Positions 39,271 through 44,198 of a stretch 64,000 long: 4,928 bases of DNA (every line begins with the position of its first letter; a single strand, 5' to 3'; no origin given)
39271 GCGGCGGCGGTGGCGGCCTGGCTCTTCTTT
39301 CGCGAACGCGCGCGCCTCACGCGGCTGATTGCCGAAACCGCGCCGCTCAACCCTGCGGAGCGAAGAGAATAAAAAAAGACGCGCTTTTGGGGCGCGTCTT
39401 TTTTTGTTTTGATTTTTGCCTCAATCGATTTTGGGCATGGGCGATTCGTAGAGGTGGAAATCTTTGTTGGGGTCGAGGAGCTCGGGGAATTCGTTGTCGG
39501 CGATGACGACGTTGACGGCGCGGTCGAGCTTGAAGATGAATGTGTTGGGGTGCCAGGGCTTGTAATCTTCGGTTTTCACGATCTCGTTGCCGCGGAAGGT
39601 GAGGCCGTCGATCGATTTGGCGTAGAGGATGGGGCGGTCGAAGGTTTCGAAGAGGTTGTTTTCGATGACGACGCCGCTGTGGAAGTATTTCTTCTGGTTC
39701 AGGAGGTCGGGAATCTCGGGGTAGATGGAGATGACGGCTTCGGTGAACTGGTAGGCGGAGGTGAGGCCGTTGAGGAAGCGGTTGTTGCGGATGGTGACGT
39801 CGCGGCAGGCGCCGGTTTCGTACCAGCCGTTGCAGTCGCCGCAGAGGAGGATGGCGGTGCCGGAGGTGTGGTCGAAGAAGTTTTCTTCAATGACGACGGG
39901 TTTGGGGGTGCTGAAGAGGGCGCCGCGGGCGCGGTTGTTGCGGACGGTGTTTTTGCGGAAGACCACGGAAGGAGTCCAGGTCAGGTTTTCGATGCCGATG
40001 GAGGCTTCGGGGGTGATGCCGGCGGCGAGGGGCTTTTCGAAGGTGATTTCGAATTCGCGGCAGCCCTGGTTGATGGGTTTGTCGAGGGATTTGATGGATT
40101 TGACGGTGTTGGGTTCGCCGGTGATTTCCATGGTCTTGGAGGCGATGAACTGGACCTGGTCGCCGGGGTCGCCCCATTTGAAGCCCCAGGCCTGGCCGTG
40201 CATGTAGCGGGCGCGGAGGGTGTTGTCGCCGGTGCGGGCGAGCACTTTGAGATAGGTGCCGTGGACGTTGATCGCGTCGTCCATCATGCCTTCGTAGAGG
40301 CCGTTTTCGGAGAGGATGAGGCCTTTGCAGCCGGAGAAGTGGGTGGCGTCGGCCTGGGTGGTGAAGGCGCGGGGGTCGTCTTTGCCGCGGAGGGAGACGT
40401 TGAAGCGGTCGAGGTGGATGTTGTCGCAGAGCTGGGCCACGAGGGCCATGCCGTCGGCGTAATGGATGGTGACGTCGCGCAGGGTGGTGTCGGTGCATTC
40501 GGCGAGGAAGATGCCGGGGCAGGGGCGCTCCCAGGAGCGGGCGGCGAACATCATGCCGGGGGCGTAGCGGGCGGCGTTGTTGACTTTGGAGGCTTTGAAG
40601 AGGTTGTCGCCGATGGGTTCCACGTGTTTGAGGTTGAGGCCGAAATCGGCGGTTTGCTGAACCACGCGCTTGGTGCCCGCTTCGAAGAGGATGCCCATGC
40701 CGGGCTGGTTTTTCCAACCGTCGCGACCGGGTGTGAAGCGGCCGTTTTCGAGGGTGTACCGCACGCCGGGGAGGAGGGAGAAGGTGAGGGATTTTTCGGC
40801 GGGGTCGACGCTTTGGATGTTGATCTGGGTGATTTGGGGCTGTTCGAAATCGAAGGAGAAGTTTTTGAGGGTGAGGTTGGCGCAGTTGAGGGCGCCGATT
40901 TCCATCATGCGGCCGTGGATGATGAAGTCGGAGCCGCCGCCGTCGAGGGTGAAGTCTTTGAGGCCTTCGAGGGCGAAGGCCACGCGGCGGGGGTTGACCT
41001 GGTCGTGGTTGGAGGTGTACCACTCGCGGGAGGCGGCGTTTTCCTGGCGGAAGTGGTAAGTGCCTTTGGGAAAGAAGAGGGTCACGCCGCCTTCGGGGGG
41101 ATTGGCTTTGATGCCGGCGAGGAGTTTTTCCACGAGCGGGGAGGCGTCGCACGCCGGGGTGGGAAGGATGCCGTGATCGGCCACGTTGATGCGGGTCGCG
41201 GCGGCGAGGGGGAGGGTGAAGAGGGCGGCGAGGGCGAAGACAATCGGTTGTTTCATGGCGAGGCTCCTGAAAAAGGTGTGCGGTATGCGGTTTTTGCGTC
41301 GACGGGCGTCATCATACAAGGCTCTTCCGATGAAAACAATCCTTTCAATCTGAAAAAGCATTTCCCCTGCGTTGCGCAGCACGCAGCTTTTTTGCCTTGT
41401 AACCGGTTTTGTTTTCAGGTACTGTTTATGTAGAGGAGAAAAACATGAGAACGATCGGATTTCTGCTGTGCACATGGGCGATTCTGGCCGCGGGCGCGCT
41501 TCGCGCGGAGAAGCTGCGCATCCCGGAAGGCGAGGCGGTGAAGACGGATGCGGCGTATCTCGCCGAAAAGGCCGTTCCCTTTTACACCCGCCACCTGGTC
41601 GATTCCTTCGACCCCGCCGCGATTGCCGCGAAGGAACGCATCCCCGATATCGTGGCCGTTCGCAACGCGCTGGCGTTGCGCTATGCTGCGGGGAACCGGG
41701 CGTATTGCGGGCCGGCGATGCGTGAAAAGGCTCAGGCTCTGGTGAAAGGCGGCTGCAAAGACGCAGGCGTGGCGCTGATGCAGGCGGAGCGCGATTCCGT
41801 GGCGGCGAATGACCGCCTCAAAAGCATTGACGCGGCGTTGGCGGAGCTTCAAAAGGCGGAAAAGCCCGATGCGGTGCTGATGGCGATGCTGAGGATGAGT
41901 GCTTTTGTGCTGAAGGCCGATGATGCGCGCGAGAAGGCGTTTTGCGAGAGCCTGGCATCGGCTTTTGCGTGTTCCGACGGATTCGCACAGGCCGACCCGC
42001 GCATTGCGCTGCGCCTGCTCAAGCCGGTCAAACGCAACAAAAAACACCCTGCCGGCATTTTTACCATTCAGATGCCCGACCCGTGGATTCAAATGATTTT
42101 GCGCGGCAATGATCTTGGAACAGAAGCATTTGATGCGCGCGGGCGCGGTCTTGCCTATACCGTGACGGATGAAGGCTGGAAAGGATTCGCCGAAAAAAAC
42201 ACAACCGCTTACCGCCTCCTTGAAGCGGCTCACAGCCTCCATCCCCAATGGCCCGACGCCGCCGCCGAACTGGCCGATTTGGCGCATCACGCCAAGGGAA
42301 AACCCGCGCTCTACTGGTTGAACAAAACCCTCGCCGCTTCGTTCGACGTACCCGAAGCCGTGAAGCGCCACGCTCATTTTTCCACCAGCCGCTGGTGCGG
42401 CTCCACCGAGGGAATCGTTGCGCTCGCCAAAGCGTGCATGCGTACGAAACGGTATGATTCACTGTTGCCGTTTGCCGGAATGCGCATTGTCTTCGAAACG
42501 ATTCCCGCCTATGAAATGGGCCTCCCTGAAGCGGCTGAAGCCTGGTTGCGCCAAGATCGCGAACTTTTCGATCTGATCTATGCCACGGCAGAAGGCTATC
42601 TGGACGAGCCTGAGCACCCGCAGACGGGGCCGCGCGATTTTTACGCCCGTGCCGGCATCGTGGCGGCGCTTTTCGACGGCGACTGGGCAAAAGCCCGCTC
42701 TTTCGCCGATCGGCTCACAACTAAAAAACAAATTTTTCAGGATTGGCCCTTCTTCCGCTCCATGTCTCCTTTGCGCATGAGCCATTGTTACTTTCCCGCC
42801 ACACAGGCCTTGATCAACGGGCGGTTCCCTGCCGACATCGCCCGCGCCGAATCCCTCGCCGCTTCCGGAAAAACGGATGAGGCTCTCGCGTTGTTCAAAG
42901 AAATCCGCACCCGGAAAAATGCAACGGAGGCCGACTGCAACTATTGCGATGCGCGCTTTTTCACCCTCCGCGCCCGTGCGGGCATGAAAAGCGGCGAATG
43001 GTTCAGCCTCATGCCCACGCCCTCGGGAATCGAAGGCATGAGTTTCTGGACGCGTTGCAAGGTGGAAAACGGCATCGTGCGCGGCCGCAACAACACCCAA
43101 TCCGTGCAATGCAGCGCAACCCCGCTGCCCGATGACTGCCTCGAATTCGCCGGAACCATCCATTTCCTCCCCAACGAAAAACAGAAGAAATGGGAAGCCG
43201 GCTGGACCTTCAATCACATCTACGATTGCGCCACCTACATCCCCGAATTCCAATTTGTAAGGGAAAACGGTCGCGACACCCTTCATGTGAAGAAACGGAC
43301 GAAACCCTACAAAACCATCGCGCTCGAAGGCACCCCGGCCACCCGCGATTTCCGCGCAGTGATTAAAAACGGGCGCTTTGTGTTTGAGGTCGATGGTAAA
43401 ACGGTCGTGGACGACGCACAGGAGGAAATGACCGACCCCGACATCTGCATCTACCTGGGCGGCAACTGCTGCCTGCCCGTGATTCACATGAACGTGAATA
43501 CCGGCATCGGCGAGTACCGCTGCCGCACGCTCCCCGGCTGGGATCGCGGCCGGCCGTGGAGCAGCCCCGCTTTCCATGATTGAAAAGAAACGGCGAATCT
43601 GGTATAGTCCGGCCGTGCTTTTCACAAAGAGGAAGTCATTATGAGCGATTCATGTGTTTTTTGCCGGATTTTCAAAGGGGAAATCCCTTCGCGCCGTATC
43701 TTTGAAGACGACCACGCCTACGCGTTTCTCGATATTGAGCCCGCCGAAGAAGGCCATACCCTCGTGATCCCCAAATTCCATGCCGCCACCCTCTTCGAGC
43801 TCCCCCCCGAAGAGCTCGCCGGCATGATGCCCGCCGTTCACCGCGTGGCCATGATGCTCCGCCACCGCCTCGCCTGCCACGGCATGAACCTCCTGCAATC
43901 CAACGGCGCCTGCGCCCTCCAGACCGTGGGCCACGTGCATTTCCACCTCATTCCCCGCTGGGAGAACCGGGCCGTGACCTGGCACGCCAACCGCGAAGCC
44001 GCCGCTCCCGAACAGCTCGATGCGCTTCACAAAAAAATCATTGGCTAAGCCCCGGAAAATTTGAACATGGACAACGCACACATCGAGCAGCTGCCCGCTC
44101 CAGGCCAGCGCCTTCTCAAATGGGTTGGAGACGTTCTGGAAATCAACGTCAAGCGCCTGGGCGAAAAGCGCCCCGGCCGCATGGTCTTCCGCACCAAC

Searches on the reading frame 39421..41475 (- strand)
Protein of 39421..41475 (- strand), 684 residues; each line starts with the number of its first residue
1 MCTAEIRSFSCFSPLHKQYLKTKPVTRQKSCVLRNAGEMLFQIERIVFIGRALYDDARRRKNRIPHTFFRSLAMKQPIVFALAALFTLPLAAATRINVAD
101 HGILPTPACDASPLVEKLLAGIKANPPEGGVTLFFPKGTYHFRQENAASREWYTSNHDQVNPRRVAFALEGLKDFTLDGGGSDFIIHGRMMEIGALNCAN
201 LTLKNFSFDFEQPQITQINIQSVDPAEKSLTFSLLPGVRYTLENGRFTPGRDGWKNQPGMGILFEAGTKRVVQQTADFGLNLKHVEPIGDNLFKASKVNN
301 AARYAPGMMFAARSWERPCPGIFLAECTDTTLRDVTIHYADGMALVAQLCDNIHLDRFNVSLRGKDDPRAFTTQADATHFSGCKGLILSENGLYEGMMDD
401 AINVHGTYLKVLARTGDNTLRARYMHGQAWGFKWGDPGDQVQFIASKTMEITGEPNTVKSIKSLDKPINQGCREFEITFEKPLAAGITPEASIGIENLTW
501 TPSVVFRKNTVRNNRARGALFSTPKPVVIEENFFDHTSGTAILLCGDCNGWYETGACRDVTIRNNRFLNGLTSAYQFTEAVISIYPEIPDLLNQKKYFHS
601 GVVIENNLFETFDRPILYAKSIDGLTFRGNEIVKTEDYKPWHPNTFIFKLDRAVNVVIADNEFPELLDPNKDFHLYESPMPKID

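Call 9: search_protein_families(library=pfam, proteins=[window:39421-41475:-])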
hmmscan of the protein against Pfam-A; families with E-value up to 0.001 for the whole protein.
window:39421-41475:- (684 aa): 3 families
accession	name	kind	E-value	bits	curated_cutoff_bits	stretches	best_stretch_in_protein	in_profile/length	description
PF23763.2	Beta-barrel_GLAA-B_I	-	1.3e-12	48.2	28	1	217-308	2-93/95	GLAA-B beta-barrel domain I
PF23764.1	Beta-barrel_GLAA-B_II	-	1.4e-12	48.1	28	1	419-489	1-63/67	GLAA-B beta-barrel domain II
PF13229.12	Beta_helix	-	1.8e-08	34.6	25.9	1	503-579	56-115/158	Right handed beta helix region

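Call 73: find_homologous_proteins(query=window:39421-41256:-, max_evalue=1e-40)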
Query window:39421-41256:- (611 aa): 4909 proteins with E <= 1e-40 among 8000 candidates; the best 120 are listed.
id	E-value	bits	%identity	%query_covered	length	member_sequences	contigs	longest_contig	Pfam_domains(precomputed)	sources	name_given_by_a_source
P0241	0.0e+0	1438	100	100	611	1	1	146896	PF13229.13,PF23764.2,PF23763.3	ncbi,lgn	-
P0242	2.1e-246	837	44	95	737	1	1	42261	PF13229.13,PF23764.2,PF23763.3,PF05048.20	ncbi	-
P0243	1.7e-221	755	58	96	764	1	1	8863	PF13229.13,PF23764.2,PF08305.18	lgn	-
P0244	5.3e-221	753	57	95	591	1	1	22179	PF13229.13,PF23764.2,PF23763.3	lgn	-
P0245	1.4e-216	739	55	97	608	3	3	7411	PF13229.13,PF23764.2,PF23763.3,PF05048.20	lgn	-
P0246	6.0e-216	737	54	97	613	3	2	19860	PF13229.13,PF23764.2,PF23763.3,PF05048.20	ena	-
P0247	1.9e-214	732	58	87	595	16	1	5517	PF13229.13,PF23764.2,PF23763.3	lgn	-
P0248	2.2e-214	731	54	99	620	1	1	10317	PF13229.13,PF23764.2,PF23763.3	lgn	-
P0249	2.6e-214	731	56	96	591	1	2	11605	PF13229.13,PF23764.2,PF23763.3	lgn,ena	-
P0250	4.0e-214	731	55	97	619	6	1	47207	PF13229.13,PF23764.2,PF23763.3,PF05048.20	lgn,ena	-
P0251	5.2e-214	730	55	96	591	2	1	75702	PF13229.13,PF23764.2,PF23763.3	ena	-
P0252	1.2e-213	729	53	98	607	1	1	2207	PF13229.13,PF23764.2,PF23763.3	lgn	-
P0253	1.2e-213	729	58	87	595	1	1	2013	PF13229.13,PF23764.2,PF23763.3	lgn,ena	-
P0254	1.6e-213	729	56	94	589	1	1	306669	PF13229.13,PF23764.2,PF23763.3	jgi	jgi:hypothetical protein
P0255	2.2e-213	728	54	96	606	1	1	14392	PF13229.13,PF23764.2,PF23763.3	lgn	-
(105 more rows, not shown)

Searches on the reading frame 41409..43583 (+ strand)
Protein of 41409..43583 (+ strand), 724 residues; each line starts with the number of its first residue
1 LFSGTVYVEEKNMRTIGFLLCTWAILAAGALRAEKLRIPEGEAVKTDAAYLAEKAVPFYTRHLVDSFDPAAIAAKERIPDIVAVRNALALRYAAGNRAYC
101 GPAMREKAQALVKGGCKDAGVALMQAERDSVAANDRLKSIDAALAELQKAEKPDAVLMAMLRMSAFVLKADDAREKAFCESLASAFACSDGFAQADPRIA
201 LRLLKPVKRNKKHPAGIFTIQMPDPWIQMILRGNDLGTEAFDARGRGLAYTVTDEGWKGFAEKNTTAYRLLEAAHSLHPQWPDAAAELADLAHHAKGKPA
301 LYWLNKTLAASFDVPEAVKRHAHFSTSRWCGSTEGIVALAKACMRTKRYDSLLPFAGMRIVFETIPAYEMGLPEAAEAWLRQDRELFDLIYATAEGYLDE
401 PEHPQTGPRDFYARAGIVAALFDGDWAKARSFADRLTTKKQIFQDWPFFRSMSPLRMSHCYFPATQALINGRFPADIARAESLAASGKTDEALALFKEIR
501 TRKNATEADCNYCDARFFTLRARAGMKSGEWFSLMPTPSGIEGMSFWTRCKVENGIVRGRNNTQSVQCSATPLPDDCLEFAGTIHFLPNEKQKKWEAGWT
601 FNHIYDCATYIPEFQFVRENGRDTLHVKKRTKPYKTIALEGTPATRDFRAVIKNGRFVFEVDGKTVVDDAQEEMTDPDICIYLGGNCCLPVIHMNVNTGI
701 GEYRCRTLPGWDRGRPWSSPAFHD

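Call 9: search_protein_families(library=pfam, proteins=[window:41409-43583:+])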
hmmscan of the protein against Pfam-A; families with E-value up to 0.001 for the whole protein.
window:41409-43583:+ (724 aa): 1 family
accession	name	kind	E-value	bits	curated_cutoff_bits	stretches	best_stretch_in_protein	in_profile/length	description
PF13226.11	DUF4034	-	0.00045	20.2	21.3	0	287-341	198-252/274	Domain of unknown function (DUF4034)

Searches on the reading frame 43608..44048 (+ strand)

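Call 11: search_protein_families(library=pfam, proteins=[window:43608-44048:+])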
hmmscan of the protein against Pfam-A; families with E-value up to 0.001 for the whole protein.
window:43608-44048:+ (146 aa): 2 families
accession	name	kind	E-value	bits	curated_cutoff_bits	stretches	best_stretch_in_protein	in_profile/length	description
PF01230.28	HIT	-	5.9e-26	91.4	21.5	1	23-118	1-96/98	HIT domain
PF11969.13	DcpS_C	-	2.5e-13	50.9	24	1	15-115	1-100/114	Scavenger mRNA decapping enzyme C-term binding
